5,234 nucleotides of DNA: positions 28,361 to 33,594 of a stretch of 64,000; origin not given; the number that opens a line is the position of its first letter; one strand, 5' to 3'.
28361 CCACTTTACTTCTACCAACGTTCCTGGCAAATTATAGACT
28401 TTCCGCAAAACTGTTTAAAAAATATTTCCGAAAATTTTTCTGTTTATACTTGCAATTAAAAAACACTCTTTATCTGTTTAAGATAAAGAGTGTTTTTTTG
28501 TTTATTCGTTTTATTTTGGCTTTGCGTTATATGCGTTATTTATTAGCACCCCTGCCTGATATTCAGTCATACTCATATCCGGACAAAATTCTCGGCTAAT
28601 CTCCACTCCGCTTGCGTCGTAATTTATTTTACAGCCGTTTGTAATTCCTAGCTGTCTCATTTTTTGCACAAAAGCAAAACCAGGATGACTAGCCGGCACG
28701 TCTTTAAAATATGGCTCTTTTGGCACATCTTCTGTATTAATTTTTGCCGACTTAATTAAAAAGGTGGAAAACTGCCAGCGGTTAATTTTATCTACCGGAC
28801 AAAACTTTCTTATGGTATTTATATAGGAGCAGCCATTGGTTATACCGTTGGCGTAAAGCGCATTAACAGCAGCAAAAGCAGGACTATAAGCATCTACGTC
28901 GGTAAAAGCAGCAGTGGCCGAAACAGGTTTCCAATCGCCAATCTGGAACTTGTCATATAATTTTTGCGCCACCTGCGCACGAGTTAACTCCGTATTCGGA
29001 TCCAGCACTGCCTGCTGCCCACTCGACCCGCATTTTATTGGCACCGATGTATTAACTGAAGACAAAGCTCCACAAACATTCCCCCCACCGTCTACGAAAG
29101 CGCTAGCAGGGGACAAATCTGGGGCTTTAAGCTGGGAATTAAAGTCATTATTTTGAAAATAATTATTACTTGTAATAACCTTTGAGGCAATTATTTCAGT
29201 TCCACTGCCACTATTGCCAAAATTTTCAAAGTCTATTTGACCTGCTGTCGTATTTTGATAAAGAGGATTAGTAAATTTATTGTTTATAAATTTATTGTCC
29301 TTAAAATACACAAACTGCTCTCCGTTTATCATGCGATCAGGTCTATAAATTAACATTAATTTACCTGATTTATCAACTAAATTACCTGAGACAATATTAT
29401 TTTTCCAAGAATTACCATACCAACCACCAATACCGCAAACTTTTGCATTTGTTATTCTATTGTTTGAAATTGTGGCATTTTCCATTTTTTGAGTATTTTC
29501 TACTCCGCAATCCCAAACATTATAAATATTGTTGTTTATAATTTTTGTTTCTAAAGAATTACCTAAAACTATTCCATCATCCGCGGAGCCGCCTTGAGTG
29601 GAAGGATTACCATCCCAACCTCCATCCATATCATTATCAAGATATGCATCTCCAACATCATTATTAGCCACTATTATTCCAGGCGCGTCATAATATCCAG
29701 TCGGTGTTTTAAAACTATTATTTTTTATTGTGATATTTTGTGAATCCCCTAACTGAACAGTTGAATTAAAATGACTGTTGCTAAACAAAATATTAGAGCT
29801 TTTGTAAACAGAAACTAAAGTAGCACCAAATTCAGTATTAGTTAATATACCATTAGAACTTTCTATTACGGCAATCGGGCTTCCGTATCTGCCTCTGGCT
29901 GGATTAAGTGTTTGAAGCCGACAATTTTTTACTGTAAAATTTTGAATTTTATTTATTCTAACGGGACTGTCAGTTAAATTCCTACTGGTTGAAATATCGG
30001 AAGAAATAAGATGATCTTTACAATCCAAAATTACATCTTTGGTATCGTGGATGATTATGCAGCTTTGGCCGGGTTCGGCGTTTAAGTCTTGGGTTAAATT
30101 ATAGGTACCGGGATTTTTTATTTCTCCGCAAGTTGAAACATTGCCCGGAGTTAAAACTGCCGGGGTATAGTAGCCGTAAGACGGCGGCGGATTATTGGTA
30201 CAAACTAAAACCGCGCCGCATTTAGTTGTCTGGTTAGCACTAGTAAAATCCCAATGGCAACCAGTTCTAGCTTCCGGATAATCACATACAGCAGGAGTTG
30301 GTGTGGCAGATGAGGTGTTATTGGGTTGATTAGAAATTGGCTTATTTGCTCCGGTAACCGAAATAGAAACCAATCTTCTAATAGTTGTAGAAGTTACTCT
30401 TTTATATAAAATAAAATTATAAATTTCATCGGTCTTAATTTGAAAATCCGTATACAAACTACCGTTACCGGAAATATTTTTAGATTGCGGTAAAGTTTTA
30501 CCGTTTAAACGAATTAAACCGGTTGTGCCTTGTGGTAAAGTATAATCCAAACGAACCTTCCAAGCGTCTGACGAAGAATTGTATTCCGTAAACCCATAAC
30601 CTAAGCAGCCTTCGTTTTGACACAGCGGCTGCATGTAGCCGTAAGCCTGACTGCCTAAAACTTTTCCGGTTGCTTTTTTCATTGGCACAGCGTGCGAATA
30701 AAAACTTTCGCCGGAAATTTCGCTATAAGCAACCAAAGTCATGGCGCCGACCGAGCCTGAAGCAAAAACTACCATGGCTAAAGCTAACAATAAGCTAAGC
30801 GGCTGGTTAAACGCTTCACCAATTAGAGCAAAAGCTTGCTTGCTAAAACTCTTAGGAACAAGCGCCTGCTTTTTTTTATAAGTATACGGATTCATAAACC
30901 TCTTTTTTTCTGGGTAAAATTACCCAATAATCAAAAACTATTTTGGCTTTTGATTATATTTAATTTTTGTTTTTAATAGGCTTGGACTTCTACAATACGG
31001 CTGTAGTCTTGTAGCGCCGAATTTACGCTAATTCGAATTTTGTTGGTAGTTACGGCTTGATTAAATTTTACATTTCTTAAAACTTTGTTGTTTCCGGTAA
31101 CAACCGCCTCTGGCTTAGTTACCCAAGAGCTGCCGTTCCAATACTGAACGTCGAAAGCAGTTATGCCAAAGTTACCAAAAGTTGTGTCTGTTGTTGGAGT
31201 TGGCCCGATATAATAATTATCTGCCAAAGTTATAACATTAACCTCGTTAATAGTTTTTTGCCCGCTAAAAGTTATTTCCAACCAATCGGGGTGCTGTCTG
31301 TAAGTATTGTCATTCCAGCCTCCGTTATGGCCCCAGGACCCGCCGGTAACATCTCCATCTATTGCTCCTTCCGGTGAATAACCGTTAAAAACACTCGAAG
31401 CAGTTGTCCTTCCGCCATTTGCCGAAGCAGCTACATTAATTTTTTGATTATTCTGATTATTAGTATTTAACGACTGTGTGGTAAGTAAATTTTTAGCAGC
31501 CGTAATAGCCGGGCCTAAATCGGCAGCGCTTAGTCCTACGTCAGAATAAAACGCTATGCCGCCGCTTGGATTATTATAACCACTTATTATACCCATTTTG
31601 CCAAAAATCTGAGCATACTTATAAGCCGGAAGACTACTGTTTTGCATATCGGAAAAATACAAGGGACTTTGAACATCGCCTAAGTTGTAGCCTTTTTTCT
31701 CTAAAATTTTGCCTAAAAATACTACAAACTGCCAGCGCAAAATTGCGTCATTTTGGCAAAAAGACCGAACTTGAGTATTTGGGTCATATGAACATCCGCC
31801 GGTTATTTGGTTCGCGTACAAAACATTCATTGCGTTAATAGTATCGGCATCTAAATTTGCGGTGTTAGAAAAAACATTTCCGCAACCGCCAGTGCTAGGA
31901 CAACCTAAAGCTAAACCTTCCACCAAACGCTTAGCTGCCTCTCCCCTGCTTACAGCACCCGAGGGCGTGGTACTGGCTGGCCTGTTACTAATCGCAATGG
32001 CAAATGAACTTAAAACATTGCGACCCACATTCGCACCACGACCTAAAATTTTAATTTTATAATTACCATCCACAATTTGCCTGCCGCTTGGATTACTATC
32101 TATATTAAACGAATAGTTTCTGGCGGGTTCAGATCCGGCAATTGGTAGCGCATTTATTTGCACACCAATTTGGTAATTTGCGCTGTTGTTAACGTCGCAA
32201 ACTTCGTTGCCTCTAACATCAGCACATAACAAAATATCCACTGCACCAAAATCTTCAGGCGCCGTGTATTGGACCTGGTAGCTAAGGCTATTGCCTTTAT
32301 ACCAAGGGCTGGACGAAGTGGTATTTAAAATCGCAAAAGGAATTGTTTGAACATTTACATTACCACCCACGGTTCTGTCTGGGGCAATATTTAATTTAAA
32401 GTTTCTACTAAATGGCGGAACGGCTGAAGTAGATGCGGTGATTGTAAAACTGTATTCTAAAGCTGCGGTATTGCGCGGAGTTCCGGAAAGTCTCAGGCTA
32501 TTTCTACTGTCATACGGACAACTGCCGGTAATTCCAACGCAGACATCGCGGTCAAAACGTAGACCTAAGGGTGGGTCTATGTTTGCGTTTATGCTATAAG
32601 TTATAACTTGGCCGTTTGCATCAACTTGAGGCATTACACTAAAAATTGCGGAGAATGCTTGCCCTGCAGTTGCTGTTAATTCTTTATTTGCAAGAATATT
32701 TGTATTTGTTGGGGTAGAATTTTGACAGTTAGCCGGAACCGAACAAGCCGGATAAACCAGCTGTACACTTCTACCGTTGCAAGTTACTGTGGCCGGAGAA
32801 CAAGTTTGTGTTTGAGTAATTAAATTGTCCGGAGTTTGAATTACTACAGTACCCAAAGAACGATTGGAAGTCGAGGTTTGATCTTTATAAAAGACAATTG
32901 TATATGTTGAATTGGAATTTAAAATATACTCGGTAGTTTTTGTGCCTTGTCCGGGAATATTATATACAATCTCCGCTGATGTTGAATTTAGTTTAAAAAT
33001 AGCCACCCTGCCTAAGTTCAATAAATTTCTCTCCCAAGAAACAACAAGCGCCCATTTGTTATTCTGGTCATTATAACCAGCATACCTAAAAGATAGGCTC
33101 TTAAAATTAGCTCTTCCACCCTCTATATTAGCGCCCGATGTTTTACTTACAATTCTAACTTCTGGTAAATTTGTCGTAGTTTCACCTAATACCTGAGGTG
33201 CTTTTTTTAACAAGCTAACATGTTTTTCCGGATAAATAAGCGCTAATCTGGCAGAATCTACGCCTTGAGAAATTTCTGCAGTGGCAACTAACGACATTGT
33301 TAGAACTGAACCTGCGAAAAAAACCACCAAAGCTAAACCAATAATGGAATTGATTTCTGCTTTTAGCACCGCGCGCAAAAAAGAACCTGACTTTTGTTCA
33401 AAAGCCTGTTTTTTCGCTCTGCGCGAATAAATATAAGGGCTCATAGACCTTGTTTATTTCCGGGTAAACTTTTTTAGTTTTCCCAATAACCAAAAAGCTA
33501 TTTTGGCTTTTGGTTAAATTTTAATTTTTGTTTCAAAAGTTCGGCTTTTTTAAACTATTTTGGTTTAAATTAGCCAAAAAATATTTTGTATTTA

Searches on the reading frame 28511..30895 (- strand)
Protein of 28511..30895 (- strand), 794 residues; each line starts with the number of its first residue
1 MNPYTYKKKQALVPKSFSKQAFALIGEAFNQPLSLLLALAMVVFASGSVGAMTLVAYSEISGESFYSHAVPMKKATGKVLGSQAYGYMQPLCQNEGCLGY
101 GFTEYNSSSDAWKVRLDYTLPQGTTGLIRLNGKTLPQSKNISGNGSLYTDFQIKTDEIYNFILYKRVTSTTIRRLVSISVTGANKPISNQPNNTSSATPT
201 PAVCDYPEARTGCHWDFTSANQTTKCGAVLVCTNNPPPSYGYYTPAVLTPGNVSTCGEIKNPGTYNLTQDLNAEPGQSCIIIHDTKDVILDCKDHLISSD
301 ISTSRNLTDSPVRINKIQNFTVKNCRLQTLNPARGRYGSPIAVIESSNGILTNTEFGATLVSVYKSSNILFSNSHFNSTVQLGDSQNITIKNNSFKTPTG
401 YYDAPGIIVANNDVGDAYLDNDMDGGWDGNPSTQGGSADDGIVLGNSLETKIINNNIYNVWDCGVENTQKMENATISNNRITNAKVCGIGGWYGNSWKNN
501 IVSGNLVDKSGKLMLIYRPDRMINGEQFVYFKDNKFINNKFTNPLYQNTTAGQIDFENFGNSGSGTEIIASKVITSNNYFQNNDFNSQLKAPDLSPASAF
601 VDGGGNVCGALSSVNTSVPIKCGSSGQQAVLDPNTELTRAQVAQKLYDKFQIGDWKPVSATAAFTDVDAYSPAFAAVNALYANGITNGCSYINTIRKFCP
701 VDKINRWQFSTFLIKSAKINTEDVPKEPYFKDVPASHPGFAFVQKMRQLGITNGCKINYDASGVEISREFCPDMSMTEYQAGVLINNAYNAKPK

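Call 68: search_protein_families(library=pfam, proteins=[window:28511-30895:-], max_evalue=0.00001)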
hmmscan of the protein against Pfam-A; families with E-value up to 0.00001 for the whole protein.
window:28511-30895:- (794 aa): 2 families
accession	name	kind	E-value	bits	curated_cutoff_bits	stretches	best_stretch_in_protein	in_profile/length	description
PF13229.12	Beta_helix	-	2e-11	44.2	25.9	0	435-511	67-138/158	Right handed beta helix region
PF00395.25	SLH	-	3.2e-09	37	20.8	0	664-688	2-26/44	S-layer homology domain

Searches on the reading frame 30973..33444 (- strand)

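Call 68: search_protein_families(library=pfam, proteins=[window:30973-33444:-], max_evalue=0.00001)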
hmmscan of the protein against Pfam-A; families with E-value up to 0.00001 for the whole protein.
window:30973-33444:- (823 aa): 1 family
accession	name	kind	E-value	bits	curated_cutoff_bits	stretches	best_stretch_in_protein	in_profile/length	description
PF05345.18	He_PIG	-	1.2e-07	32.5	24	1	252-353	7-95/96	Putative Ig domain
